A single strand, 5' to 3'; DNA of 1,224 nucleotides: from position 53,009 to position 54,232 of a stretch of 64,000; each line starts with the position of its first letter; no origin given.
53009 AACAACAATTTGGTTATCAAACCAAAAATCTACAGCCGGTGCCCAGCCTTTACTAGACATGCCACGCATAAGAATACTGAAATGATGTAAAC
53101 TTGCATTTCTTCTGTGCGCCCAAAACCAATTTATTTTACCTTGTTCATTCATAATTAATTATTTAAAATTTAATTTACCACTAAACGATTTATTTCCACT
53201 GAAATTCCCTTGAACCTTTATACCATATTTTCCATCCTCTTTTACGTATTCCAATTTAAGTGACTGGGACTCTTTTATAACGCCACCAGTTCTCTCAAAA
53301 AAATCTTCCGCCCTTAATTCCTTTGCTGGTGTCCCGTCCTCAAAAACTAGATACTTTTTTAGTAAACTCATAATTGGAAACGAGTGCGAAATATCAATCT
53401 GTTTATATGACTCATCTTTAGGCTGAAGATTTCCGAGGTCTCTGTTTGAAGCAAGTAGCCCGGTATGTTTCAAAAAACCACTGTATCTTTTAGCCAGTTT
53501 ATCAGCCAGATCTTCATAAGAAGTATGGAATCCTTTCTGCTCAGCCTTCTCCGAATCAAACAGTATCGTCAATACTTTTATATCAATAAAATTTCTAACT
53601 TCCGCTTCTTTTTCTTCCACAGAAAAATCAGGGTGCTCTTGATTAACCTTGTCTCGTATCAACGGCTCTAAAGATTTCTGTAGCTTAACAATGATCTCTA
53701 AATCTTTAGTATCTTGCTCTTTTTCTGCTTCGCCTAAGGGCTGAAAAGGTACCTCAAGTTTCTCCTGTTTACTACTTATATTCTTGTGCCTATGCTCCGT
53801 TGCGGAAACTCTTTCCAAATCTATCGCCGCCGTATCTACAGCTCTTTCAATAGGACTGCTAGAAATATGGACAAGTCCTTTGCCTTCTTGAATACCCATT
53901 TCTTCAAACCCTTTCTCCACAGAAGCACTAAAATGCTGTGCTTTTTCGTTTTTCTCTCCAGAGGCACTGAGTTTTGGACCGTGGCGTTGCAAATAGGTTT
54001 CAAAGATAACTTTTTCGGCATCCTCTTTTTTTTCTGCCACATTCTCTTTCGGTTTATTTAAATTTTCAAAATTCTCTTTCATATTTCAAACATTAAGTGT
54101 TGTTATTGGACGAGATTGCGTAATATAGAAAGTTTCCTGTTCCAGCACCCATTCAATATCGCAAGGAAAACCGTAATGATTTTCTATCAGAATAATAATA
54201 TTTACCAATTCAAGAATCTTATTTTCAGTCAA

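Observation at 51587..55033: Split PPDK/rifampin-phosphotransferase-like enzyme: three co-framed ORFs separated by single in-frame TGA and TAA stops, inside the repeat-bounded insert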

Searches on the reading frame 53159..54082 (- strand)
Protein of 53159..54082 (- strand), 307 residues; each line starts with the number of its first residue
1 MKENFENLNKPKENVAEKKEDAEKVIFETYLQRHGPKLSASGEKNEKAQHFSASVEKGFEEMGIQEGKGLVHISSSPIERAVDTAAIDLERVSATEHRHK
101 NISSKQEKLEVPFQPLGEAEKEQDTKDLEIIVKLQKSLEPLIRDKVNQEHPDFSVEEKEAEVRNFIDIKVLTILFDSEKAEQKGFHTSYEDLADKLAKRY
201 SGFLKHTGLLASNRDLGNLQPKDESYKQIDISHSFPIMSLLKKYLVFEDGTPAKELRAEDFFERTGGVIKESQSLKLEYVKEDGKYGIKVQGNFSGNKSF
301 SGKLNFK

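Call 3: search_protein_families(library=pfam, proteins=[window:53159-54082:-], max_evalue=0.01)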
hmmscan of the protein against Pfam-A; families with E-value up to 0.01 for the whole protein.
window:53159-54082:- (307 aa): 0 families
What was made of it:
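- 53159..54082 (-): Gene B: divergent histidine-phosphatase-superfamily protein with a large helical cap insertion, 307 aa. No Pfam hit (call 3).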

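Call 4: search_protein_families(library=ncbifam, proteins=[window:53159-54082:-], max_evalue=0.01)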
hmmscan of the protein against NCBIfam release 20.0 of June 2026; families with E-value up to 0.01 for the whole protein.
window:53159-54082:- (307 aa): 1 family
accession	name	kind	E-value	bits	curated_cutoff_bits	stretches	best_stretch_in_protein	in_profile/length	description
NF038349.1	dPGM_arch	equivalog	0.0061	16.5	225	0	72-88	48-64/194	2,3-diphosphoglycerate-dependent phosphoglycerate mutase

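Call 6: find_homologous_proteins(query=window:53159-54082:-)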
Query window:53159-54082:- (307 aa): 41 proteins with E <= 0.001 among 1244 candidates.
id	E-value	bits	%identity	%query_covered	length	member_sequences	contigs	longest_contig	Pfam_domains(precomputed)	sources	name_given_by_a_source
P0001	1.0e-192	657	100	100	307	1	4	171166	-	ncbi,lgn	-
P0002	6.2e-108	379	61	94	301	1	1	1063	-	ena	-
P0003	5.7e-102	359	58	92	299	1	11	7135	-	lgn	-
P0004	2.2e-101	357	58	95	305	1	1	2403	-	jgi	jgi:hypothetical protein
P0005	8.8e-101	355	57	99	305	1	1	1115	-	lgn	-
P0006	9.7e-99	349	55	99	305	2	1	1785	-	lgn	-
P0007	3.5e-98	347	54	98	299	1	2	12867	-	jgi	jgi:hypothetical protein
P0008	3.5e-97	343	56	94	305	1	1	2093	-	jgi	jgi:hypothetical protein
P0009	2.3e-96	341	57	93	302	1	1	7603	-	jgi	jgi:hypothetical protein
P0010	7.1e-96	339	55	99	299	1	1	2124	-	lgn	-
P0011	2.5e-95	337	59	90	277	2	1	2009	-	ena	-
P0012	5.2e-95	336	56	99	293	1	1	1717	-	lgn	-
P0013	5.8e-93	330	54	99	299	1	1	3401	-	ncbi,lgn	-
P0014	7.1e-92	326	53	93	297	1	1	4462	-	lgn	-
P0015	3.6e-91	324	52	98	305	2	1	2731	-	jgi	jgi:hypothetical protein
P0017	6.8e-86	306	51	93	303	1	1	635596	-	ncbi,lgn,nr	ncbi:MAG: hypothetical protein Q7S04_03395 [Candidatus Moranbacteria bacterium]|nr:hypothetical prot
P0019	2.2e-84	301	51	92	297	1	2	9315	-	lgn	-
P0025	2.6e-76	275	48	93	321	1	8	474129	-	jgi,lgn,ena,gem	jgi:hypothetical protein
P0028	2.5e-75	272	47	92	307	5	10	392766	-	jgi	-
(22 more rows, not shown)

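Call 7: find_encoding_contigs(protein=window:53159-54082:-, flank=8000, max_places=8)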
Protein window:53159-54082:- (307 aa): 5 contigs read that carry it; 3 places shown.
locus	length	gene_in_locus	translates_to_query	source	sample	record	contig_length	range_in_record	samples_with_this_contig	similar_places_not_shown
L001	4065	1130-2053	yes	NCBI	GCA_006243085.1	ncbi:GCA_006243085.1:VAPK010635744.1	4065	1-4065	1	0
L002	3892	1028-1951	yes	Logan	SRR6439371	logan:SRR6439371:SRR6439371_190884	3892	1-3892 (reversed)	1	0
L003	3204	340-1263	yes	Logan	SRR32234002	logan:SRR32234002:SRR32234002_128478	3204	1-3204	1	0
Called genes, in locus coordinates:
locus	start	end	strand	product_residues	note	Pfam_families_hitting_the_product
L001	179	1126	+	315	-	PF01326:PPDK_N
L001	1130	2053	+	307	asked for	-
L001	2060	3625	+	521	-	PF00391:PEP-utilizers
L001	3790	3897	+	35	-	-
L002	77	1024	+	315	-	PF01326:PPDK_N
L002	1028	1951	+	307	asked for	-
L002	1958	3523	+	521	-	PF00391:PEP-utilizers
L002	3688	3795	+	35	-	-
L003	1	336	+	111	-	?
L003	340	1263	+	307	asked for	-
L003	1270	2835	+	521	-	PF00391:PEP-utilizers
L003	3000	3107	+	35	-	-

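Call 8: find_encoding_contigs(protein=P0017, flank=6000, max_places=2)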
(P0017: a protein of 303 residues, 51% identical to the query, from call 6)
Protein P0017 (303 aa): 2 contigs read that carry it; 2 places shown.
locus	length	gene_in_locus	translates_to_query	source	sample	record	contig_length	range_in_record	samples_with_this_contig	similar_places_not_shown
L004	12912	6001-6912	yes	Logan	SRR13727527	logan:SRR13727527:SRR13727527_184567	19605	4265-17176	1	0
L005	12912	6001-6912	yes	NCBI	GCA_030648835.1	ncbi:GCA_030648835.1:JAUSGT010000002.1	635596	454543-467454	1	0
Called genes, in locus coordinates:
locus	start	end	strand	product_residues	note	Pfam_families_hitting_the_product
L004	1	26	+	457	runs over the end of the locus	PF00391:PEP-utilizers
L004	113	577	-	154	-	PF01451:LMWPc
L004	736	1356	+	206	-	-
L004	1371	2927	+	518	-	PF00391:PEP-utilizers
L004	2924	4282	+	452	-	PF00391:PEP-utilizers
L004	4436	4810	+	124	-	PF01687:Flavokinase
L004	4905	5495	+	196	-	PF00677:Lum_binding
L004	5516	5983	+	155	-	PF00885:DMRL_synthase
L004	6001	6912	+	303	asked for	-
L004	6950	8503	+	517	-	PF00391:PEP-utilizers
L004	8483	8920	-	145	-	PF06574:FAD_syn (faint), PF01467:CTP_transf_like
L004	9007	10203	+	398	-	PF13439:Glyco_transf_4, PF20706:GT4-conflict (weak), PF00534:Glycos_transf_1, PF13692:Glyco_trans_1_4, PF13524:Glyco_trans_1_2 (weak)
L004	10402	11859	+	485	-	PF03193:RsgA_GTPase (faint), PF00005:ABC_tran, PF02463:SMC_N (faint), PF13175:AAA_15 (faint), PF13191:AAA_16 (faint), PF13401:AAA_22 (faint), PF13304:AAA_21 (weak), PF00005:ABC_tran, +2 more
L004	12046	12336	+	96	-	-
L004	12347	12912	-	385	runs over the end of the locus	-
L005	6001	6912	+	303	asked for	-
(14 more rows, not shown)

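Call 9: find_encoding_contigs(protein=P0025, flank=6000, max_places=2)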
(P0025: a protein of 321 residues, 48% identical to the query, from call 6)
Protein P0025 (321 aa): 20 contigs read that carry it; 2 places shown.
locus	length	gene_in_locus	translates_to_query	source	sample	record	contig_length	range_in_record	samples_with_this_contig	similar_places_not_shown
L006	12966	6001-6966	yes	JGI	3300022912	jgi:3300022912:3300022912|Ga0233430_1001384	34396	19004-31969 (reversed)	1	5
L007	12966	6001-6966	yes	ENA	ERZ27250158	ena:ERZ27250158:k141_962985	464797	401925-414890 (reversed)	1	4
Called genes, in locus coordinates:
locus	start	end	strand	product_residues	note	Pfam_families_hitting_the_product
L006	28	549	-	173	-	-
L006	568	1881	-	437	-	-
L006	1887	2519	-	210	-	PF01807:Zn_ribbon_DnaG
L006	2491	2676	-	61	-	-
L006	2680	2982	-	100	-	PF18903:DUF5659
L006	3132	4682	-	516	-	-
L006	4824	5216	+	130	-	-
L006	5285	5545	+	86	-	-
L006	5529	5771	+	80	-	-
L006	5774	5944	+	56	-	-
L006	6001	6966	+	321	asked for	-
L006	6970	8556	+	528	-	PF00391:PEP-utilizers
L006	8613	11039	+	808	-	PF01326:PPDK_N, PF00391:PEP-utilizers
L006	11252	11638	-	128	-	-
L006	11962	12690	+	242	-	PF00376:MerR, PF12728:HTH_17, PF13411:MerR_1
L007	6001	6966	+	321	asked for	-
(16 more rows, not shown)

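Call 10: find_encoding_contigs(protein=P0028, flank=6000, max_places=2)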
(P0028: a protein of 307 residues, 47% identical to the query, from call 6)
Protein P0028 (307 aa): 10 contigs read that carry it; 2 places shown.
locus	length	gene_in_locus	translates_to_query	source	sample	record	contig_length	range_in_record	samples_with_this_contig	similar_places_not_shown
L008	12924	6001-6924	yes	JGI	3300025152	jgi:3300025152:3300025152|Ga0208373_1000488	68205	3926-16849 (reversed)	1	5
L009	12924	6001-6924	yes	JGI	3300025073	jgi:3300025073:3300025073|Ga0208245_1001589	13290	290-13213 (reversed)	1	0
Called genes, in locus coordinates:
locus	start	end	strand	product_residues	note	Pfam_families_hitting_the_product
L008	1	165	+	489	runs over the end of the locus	PF00391:PEP-utilizers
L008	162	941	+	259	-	PF01687:Flavokinase, PF13366:PDDEXK_3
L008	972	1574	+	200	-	PF00677:Lum_binding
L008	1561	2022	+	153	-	PF00885:DMRL_synthase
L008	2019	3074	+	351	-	PF00391:PEP-utilizers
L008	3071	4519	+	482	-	PF00391:PEP-utilizers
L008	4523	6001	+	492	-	PF00391:PEP-utilizers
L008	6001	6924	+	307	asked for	-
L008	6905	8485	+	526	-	PF00391:PEP-utilizers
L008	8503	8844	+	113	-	PF13522:GATase_6, PF13537:GATase_7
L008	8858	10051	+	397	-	PF12481:DUF3700 (weak), PF13522:GATase_6 (weak), PF13537:GATase_7, PF00733:Asn_synthase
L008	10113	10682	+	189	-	-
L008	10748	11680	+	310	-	-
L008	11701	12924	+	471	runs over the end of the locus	PF00391:PEP-utilizers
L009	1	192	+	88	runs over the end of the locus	?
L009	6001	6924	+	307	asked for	-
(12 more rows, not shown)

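Call 15: search_solved_structures(query=A1, max_evalue=1, show_alignments=2)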
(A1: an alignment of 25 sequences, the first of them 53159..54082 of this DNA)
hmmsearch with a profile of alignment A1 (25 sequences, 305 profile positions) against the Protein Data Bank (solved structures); distinct sequences matched with E-value up to 1: 1.
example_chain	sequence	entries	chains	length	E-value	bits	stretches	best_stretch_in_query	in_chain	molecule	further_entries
9cru_J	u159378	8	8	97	0.42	13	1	142-205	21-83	Synaptobrevin homolog 1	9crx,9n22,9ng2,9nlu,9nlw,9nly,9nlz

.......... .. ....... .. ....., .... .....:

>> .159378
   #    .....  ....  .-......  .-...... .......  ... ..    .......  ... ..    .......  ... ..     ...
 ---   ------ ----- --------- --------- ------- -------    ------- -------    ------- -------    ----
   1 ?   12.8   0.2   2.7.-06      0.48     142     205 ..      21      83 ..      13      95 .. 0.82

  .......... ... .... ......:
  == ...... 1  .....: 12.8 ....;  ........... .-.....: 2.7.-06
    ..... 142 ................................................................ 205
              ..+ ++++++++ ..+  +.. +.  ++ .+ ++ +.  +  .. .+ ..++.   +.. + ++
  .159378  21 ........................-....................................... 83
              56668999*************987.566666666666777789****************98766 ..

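Call 17: find_related_loci(query=A1, collection=genome_contigs, flank=10000)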
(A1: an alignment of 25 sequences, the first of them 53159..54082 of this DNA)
Query A1 (307 aa) in genome_contigs; peptide patterns used: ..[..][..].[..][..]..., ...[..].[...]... (x = any residue, [..] = any of these).
69 stretches matched a pattern; 4 encode a relative of the query (tblastn E <= 1e-3); 4 distinct loci.
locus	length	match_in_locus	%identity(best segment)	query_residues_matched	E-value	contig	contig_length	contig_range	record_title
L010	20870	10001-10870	51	23-306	1e-93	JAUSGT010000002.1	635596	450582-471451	MAG: Candidatus Moraniibacteriota bacterium isolate E14_metabat.bin.14 E14_k141_1001272, whole genome shotgun sequence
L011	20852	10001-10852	47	24-306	3e-82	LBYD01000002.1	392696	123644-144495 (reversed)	MAG: Candidatus Moranbacteria bacterium GW2011_GWC2_40_12 UT79_C0002, whole genome shotgun sequence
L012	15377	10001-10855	46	23-306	1e-80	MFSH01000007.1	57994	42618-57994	MAG: Candidatus Moranbacteria bacterium RIFOXYB1_FULL_43_19 rifoxyb1_full_scaffold_167, whole genome shotgun sequence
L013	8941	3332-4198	44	5-306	8e-77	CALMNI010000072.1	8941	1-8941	MAG TPA_asm: uncultured bacterium isolate SRR5676451_bin.83_CONCOCT_v1.1_MAG genome assembly, contig: ERZ724545.2848, wh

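Call 18: find_related_loci(query=A1, collection=metagenome_contigs, flank=10000)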
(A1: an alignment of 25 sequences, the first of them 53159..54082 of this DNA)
Query A1 (307 aa) in metagenome_contigs; peptide patterns used: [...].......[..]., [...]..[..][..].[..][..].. (x = any residue, [..] = any of these).
113 stretches matched a pattern; 17 encode a relative of the query (tblastn E <= 1e-3); 16 distinct loci.
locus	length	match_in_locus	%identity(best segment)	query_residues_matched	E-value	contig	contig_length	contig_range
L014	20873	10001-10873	48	20-306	2e-83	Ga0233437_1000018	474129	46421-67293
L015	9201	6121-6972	47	24-306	8e-82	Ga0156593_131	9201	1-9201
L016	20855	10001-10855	46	23-306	4e-80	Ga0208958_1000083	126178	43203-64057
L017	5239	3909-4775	44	23-307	3e-77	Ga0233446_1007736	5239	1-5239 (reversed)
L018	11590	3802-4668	44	23-307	3e-77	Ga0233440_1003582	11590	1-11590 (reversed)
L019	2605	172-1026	48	26-306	3e-78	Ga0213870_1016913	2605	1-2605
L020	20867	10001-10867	44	5-306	2e-76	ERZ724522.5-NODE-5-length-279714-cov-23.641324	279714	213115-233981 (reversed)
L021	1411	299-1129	44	26-306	1e-78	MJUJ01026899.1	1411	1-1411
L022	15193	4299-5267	43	16-306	1e-72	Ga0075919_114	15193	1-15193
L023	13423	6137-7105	43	16-306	1e-72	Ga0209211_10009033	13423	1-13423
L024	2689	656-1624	43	16-306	1e-73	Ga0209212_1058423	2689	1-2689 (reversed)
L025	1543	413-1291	42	18-306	2e-74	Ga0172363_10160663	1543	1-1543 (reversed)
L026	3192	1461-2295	43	24-306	2e-60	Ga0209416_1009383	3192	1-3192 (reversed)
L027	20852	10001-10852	47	24-306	9e-82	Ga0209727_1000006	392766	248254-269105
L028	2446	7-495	44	146-306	2e-41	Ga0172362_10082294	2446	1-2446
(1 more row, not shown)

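Call 22: predict_structure(alignment_id=A1)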
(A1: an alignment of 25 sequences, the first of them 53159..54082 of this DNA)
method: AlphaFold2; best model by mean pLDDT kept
length: 307 residues; sequences in the alignment: 25
mean_pLDDT: 90.4   pTM: 0.88
mean pLDDT of the five models: 90.4, 90.1, 89.5, 89.6, 89.5
residues with pLDDT >= 90: 250; 70-90: 29; 50-70: 7; < 50: 21
segments of 3 or more residues with pLDDT < 50: 1-21
pLDDT, mean of each block of 10 residues (from residue 1): 36 38 84 90 75 97 95 96 98 96 95 87 94 95 97 93 95 98 97 98 96 90 95 98 98 98 96 97 94 91 96
secondary structure, 60 per line:
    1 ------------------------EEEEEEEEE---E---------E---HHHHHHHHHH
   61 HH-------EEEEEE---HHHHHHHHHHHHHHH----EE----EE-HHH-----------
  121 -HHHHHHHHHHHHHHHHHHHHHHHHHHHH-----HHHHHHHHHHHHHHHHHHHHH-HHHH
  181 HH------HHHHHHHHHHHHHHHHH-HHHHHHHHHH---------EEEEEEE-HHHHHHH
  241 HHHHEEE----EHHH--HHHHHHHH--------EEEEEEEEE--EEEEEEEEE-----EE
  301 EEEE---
elements in order: E25-33 H51-62 E70-75 H79-93 H122-149 H155-175 H177-182 H189-205 H207-216 E226-232 H234-244 E245-247 H258-265 E274-282 E285-293 E299-304
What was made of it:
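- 53159..54082 (-): AF2 model pLDDT 90.4 (call 22).
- B carries a ~95-residue helical insertion (residues 122-216, call 22), which resembles the caps of small-molecule histidine phosphatases.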

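Call 26: fold_search(model_id=the predicted structure, library=pdb)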
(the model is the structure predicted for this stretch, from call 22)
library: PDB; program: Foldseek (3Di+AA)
matches with E <= 10: 320; with E <= 0.001: 43
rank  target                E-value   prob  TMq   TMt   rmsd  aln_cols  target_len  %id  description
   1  2wnh_A                6.6e-07  1.00  0.31  0.26  14.2       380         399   12  Crystal Structure Analysis of Klebsiella sp ASR1 Phytase (released 2010-04-28)
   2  8xj4_A                3.9e-06  1.00  0.44  0.40   8.4       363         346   12  Structure of prostatic acid phosphatase in human semen (released 2024-02-28)
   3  3r7a_B                9.7e-06  1.00  0.40  0.51   9.1       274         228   14  Crystal structure of phosphoglycerate mutase from Bacillus anthracis str. Sterne (released 2011-04-20)
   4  8xj4_B                1.3e-05  1.00  0.41  0.37   8.8       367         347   11  Structure of prostatic acid phosphatase in human semen (released 2024-02-28)
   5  8gdl_A                2.3e-05  1.00  0.38  0.34  13.3       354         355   16  Acid phosphatase pseudoenzyme from flea (released 2024-01-17)
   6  1rpa_A                3.0e-05  1.00  0.38  0.35   9.3       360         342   12  THREE-DIMENSIONAL STRUCTURE OF RAT ACID PHOSPHATASE IN COMPLEX WITH L(+) TARTRATE (released 1994-05-31)
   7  9qz0_BA               3.4e-05  1.00  0.39  0.33  12.2       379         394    9  MINPP1 from Bacteroides thetaiotaomicron E325N mutant complex with myo-inositol hexakisphosphate (released 2025-05-14)
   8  4fdt_A                3.6e-05  1.00  0.42  0.34  11.8       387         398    8  Crystal Structure of a Multiple Inositol Polyphosphate Phosphatase (released 2014-01-29)
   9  7r5y_B                3.6e-05  1.00  0.39  0.31  13.3       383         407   10  Crystal Structure of Prevotella sp. CAG:617 Multiple Inositol Polyphosphate Phosphatase, complex with myo-inositol hex (released 2022-05-18)
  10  9qyv_B                4.8e-05  1.00  0.39  0.32  12.5       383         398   10  MINPP1 from Bacteroides thetaiotaomicron Q276W mutant complex with myo-inositol hexakissulfate (released 2025-05-14)
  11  6s2q_B                5.1e-05  1.00  0.41  0.55   8.1       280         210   12  Mycobacterial hydrolase 1 (released 2020-07-22)
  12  7r5y_E                5.1e-05  1.00  0.41  0.32  13.1       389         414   10  Crystal Structure of Prevotella sp. CAG:617 Multiple Inositol Polyphosphate Phosphatase, complex with myo-inositol hex (released 2022-05-18)
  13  1nd5_B                6.8e-05  1.00  0.46  0.42   8.3       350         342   12  Crystal Structures of Human Prostatic Acid Phosphatase in Complex with a Phosphate Ion and alpha-Benzylaminobenzylphos (released 2002-12-20)
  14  9qz0_AA               6.8e-05  1.00  0.41  0.34  11.8       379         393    8  MINPP1 from Bacteroides thetaiotaomicron E325N mutant complex with myo-inositol hexakisphosphate (released 2025-05-14)
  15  5cx4_A                7.6e-05  1.00  0.40  0.33  12.0       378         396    8  Crystal Structure of a Multiple Inositol Polyphosphate Phosphatase (released 2016-08-17)
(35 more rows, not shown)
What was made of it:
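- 53159..54082 (-): Foldseek agrees (call 26).
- On Histidine phosphatase superfamily (B): Foldseek probability 1.0, E down to 6.6e-7 (call 26).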

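Call 32: find_encoding_contigs(protein=P0003, flank=7000, max_places=1)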
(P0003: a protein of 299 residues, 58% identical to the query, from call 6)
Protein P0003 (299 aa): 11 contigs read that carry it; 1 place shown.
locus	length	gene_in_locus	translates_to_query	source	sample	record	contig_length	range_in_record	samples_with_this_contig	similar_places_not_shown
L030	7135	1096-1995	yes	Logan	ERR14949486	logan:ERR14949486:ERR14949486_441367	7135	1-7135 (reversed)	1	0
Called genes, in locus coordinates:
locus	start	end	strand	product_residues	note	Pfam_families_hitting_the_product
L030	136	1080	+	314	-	PF01326:PPDK_N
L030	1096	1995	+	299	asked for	-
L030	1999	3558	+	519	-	PF00391:PEP-utilizers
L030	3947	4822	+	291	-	-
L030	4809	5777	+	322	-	PF01743:PolyA_pol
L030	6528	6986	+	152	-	-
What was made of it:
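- L030 is also co-framed (call 32).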
